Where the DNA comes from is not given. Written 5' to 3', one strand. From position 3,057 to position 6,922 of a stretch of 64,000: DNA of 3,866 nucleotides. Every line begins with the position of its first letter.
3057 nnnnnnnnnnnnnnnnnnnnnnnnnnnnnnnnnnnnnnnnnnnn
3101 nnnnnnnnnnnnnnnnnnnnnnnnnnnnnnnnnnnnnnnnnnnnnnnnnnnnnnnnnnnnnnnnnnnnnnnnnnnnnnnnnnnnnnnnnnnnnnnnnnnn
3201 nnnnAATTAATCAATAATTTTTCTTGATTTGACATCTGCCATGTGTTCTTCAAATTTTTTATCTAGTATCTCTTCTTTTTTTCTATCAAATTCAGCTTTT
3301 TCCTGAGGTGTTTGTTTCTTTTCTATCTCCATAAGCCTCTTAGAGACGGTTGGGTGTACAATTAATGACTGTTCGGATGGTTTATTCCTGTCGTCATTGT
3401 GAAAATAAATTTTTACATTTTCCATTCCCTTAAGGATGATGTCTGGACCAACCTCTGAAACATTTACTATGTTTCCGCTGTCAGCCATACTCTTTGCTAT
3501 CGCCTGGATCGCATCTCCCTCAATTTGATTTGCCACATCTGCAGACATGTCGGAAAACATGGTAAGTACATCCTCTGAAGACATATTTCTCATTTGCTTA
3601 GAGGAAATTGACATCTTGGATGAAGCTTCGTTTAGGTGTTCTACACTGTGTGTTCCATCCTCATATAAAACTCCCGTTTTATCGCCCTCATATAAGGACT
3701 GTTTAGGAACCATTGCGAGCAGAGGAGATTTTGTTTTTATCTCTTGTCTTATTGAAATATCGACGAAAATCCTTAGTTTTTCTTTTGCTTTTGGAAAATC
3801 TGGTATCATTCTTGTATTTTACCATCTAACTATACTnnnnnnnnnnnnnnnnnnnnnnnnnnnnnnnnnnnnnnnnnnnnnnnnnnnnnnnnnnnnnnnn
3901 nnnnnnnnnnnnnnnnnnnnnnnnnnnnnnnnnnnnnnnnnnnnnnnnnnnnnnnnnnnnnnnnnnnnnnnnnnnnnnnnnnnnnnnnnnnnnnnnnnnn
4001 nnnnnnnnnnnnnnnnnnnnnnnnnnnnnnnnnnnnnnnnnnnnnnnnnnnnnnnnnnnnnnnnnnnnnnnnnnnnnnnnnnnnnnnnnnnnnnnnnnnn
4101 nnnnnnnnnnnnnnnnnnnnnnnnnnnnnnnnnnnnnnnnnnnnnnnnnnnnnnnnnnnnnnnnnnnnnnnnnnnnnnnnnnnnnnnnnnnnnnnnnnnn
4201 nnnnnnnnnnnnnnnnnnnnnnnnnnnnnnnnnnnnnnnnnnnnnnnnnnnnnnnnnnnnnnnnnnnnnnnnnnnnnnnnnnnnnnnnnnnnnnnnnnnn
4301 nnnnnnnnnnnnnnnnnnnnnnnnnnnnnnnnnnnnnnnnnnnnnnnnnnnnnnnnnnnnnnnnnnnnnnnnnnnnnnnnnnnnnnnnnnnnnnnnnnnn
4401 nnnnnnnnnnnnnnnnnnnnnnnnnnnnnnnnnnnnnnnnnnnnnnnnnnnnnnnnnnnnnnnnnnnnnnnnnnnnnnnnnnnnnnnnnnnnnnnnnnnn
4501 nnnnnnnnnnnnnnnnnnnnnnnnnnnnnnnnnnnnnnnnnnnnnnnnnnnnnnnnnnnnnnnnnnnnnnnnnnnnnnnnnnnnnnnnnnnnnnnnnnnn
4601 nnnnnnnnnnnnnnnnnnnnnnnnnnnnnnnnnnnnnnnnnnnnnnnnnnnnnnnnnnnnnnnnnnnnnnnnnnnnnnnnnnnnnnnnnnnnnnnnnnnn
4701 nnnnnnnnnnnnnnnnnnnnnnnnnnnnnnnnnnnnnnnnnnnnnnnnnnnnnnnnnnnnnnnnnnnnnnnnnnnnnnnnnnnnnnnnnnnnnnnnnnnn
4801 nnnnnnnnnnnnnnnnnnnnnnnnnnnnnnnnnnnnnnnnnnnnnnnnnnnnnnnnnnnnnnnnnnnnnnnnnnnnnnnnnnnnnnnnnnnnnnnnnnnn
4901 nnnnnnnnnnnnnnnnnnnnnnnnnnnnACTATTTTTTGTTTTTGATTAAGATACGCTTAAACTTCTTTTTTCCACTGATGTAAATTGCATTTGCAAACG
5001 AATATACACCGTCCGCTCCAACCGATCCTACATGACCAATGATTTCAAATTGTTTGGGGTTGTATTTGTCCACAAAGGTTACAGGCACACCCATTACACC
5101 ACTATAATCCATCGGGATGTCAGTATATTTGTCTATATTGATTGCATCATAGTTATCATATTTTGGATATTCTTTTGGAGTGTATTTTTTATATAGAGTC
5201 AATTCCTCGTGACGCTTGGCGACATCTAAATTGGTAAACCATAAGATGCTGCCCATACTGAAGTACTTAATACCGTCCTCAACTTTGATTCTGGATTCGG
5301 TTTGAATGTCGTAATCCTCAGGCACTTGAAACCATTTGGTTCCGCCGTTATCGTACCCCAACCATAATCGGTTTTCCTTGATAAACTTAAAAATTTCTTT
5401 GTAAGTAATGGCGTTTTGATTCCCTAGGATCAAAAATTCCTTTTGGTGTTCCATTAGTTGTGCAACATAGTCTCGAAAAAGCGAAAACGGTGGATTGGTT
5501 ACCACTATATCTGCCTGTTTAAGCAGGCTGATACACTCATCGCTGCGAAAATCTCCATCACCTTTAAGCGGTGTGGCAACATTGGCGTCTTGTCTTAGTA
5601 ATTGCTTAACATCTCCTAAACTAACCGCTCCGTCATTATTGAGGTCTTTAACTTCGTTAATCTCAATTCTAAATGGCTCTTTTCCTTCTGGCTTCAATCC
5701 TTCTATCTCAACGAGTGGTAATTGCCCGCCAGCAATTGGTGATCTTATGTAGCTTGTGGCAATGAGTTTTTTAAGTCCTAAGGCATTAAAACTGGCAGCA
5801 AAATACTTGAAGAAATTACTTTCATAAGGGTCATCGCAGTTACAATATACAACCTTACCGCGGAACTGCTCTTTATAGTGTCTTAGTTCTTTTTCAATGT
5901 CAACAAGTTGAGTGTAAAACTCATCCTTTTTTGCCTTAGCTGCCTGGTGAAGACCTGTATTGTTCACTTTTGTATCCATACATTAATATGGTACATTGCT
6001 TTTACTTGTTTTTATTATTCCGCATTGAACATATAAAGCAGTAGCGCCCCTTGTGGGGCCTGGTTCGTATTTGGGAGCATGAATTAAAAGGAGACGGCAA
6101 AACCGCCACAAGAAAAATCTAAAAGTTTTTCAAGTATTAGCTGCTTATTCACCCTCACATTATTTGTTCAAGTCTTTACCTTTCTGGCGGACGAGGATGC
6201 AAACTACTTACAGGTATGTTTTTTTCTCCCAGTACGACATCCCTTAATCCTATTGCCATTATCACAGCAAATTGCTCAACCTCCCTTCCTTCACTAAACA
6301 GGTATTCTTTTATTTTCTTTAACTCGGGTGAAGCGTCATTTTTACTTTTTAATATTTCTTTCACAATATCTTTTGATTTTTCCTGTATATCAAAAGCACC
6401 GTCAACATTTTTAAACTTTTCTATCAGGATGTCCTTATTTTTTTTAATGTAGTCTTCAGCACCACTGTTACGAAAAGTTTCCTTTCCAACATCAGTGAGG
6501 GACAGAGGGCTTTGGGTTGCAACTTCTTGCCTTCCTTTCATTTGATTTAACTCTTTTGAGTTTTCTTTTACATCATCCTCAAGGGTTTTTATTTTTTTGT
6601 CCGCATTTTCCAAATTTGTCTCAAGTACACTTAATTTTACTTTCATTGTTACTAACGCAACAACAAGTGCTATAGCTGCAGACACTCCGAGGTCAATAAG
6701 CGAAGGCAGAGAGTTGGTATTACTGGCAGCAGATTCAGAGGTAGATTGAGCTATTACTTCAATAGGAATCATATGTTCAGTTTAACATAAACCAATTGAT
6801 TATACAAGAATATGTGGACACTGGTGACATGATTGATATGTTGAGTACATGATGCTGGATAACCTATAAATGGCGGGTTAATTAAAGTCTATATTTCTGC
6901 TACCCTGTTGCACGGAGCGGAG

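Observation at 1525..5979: Tightly packed four-gene operon: N6A-MTase + DUF262/HNH + two unknown proteins (one with an N-terminal PD-(D/E)xK-like motif)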

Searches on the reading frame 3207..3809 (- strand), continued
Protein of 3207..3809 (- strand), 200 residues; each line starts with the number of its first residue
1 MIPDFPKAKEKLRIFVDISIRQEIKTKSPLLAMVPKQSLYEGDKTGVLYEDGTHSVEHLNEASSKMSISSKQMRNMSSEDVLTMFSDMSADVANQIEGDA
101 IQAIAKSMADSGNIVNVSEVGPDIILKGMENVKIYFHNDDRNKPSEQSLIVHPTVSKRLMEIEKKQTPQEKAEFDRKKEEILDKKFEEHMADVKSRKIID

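Call 93: list_cluster_members(proteins=[window:3207-3809:-, window:1525-3204:-, window:3837-4928:-, window:4930-5979:-])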
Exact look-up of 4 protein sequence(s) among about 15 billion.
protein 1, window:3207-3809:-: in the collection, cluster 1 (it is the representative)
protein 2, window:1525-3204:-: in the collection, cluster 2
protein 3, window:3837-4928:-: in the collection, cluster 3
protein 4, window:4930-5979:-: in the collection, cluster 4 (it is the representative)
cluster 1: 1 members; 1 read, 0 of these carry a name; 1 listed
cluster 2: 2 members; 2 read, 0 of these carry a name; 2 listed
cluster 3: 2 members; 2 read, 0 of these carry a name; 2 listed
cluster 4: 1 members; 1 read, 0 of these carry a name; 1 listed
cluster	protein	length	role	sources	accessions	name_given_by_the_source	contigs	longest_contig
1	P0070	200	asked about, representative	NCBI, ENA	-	-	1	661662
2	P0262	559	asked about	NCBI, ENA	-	-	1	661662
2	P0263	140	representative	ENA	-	-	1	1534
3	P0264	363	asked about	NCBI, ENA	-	-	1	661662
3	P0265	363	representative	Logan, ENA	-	-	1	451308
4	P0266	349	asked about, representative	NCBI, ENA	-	-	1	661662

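Call 94: find_encoding_contigs(protein=P0265, flank=8000, max_places=2)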
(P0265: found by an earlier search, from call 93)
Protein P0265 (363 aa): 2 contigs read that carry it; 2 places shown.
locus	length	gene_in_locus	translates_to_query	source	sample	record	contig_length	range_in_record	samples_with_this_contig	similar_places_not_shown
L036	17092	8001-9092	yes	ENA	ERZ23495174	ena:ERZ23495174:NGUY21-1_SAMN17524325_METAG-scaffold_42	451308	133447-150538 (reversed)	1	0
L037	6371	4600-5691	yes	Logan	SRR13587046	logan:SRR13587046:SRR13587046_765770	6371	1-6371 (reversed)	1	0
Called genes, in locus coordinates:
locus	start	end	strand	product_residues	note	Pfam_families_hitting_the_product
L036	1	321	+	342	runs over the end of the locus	PF00579:tRNA-synt_1b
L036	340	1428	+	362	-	-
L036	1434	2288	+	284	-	-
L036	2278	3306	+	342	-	PF00579:tRNA-synt_1b (weak)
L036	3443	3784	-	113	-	PF04266:ASCH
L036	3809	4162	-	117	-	-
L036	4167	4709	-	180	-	PF06114:Peptidase_M78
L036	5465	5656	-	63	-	-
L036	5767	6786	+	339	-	-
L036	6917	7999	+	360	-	PF13651:EcoRI_methylase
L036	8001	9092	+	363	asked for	PF03235:GmrSD_N, PF01844:HNH, PF14279:HNH_5 (weak)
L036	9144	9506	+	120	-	-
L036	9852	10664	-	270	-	-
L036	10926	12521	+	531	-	PF00932:LTD, PF00801:PKD (faint), PF18911:PKD_4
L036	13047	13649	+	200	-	PF00334:NDK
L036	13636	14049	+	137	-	PF09997:DUF2238 (weak)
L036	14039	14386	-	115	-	PF00453:Ribosomal_L20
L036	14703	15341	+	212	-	PF00406:ADK, PF13207:AAA_17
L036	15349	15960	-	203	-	PF05198:IF3_N, PF00707:IF3_C (weak)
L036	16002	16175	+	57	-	PF00584:SecE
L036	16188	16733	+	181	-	PF02357:NusG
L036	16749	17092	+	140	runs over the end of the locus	PF03946:Ribosomal_L11_N, PF00298:Ribosomal_L11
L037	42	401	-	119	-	PF04266:ASCH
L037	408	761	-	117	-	-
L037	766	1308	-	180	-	PF06114:Peptidase_M78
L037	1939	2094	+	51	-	-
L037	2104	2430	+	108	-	PF15731:MqsA_antitoxin (faint), PF13560:HTH_31, PF01381:HTH_3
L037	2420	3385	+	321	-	-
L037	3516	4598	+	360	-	PF13651:EcoRI_methylase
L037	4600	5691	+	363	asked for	PF03235:GmrSD_N, PF01844:HNH, PF14279:HNH_5 (weak)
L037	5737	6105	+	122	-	-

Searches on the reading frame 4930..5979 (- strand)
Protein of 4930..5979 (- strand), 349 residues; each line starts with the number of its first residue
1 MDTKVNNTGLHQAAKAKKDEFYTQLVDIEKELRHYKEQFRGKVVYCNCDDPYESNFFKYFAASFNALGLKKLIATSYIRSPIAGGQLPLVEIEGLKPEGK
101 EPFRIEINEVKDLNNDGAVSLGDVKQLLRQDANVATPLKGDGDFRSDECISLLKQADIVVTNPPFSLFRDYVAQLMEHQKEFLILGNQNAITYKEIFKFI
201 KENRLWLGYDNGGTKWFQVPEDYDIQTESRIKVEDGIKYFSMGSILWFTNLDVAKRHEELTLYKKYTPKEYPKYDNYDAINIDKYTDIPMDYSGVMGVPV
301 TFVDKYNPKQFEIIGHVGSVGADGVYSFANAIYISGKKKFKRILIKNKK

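Call 3: search_protein_families(library=pfam, proteins=[window:4930-5979:-], max_evalue=0.1)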
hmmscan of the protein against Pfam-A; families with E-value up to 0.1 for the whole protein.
window:4930-5979:- (349 aa): 1 family
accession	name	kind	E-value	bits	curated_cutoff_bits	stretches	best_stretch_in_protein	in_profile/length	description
PF13651.11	EcoRI_methylase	-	3.1e-141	471.1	26.4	1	10-348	2-345/345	Adenine-specific methyltransferase EcoRI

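Call 4: search_protein_families(library=padloc, proteins=[window:4930-5979:-], max_evalue=0.1)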
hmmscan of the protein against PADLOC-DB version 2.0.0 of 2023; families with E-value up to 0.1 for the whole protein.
window:4930-5979:- (349 aa): 1 family
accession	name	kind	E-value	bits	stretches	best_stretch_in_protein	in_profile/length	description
PDLC03297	MTase_II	-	1.3e-130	433.7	1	4-349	4-329/332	Type II methyltransferase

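Call 5: search_protein_families(library=ncbifam, proteins=[window:4930-5979:-], max_evalue=0.1)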
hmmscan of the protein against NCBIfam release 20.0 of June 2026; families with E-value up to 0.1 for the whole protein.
window:4930-5979:- (349 aa): 0 families

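Call 6: search_protein_families(library=phrogs, proteins=[window:4930-5979:-], max_evalue=0.1)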
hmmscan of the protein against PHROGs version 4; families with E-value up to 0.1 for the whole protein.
window:4930-5979:- (349 aa): 2 families
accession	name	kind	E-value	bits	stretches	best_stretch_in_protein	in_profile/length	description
phrog_799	-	other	1.2e-05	25.8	1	139-203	270-333/458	DNA methyltransferase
phrog_2713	-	unknown function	0.012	15.6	1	153-178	288-313/520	-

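Call 30: search_solved_structures(query=window:4930-5979:-, max_evalue=0.01)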
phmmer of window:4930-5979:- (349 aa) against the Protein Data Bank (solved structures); distinct sequences matched with E-value up to 0.01: 0.

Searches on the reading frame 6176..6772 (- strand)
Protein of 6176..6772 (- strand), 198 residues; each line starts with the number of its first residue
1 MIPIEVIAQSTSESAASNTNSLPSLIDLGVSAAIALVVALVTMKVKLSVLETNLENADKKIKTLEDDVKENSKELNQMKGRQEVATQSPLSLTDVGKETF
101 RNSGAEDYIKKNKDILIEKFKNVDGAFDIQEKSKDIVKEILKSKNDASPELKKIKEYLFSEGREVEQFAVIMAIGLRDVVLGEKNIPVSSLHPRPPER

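Call 3: search_protein_families(library=pfam, proteins=[window:6176-6772:-], max_evalue=0.1)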
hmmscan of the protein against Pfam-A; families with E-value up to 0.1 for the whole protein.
window:6176-6772:- (198 aa): 8 families
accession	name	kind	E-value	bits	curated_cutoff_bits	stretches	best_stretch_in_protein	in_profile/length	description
PF06103.16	DUF948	-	0.0013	19.3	37.2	1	32-80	6-54/89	Bacterial protein of unknown function (DUF948)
PF13870.11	CCDC113_CCDC96_CC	-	0.0033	17.6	31.6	1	39-115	78-154/177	CCDC113/CCDC96, coiled-coil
PF24627.1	PUMA_CC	-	0.04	14.4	30.1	1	45-82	15-52/74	PUMA coiled-coil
PF08014.17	MATCAP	-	0.048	13.1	27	1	45-165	14-134/365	Microtubule-associated tyrosine carboxypeptidase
PF01144.29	CoA_trans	-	0.067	13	23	0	102-194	119-208/217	Coenzyme A transferase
PF01920.25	Prefoldin_2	-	0.068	13.6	27.6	1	48-79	65-96/106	Prefoldin subunit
PF13851.11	GAS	-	0.076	12.8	32.3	0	47-134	56-141/200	Growth-arrest specific micro-tubule binding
PF16331.10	TolA_bind_tri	-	0.086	13.4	30.1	0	46-85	5-44/76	TolA binding protein trimerisation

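Call 4: search_protein_families(library=padloc, proteins=[window:6176-6772:-], max_evalue=0.1)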
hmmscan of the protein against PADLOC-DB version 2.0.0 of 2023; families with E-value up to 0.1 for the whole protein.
window:6176-6772:- (198 aa): 1 family
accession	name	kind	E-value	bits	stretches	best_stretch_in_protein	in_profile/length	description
PDLC02730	PbeC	-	0.0011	15.8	1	47-156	406-511/651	PbeC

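Call 5: search_protein_families(library=ncbifam, proteins=[window:6176-6772:-], max_evalue=0.1)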
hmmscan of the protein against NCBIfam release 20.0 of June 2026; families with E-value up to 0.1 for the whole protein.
window:6176-6772:- (198 aa): 3 families
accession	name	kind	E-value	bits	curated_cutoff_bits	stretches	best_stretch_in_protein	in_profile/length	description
TIGR00563.1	rsmB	equivalog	0.0087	15.2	269.05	1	75-146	178-246/437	16S rRNA (cytosine(967)-C(5))-methyltransferase RsmB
NF046000.1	MAG1210_fam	subfamily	0.013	14.1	275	1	17-79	93-156/550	MAG1210 family protein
TIGR03495.1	phage_LysB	equivalog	0.062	13.6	92.75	1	33-83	7-57/135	Rz-like lysis system protein LysB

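Call 6: search_protein_families(library=phrogs, proteins=[window:6176-6772:-], max_evalue=0.1)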
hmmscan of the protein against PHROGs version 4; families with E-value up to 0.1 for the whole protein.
window:6176-6772:- (198 aa): 3 families
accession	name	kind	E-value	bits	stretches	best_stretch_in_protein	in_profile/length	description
phrog_23070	-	unknown function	0.00079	20.4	1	59-144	8-88/90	-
phrog_89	-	lysis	0.0089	17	1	33-83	10-60/143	Rz-like spanin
phrog_4952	-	other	0.066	14.2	0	28-87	11-68/171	signal peptide motif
